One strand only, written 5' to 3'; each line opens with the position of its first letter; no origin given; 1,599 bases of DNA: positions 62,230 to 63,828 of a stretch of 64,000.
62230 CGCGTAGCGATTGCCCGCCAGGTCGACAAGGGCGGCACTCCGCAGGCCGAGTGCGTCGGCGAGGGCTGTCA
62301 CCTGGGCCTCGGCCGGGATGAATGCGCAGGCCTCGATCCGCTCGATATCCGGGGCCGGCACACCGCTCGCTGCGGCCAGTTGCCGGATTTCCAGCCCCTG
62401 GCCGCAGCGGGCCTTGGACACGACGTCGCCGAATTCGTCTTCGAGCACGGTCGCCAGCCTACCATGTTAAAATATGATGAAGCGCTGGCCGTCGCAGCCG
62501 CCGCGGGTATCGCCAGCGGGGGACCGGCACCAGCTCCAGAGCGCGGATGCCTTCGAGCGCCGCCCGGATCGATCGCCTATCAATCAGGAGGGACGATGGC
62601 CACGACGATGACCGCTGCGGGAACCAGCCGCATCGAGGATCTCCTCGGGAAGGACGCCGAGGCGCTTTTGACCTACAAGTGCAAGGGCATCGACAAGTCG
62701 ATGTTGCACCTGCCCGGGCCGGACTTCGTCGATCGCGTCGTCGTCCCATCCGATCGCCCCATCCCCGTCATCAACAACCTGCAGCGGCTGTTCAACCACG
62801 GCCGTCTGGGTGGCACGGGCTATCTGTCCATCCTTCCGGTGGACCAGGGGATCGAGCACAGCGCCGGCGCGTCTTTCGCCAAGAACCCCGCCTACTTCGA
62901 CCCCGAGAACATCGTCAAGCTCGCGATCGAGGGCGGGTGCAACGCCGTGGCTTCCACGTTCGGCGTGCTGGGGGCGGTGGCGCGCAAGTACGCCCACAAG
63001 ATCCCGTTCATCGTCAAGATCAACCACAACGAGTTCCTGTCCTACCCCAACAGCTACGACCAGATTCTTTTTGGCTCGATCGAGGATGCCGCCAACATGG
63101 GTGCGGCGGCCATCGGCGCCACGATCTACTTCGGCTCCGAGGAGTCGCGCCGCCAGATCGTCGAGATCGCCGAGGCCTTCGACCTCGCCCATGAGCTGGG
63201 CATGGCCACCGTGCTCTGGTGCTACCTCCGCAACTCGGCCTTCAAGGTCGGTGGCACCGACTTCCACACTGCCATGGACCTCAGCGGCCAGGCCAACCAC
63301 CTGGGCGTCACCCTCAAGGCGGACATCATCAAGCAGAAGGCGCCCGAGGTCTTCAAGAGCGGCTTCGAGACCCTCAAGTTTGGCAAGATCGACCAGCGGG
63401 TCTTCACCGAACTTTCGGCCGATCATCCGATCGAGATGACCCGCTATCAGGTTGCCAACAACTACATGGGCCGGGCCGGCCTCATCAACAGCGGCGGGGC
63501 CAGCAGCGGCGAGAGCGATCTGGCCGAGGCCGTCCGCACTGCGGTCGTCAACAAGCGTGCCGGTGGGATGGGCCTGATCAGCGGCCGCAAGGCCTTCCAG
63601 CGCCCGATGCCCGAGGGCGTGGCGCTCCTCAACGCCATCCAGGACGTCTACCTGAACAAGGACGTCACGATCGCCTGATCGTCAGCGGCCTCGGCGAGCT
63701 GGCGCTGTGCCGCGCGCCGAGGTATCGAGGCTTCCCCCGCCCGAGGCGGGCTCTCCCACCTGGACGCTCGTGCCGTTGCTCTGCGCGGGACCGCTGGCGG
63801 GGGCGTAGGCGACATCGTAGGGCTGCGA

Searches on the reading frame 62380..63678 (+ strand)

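Call 66: search_protein_families(library=pfam, proteins=[window:62380-63678:+], max_evalue=0.0001)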
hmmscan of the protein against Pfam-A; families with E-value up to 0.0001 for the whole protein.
window:62380-63678:+ (432 aa): 1 family
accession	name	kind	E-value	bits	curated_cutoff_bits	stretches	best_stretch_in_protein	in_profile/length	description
PF01791.15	DeoC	-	1.5e-59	201.8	23.8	1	150-408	2-229/229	DeoC/LacD family aldolase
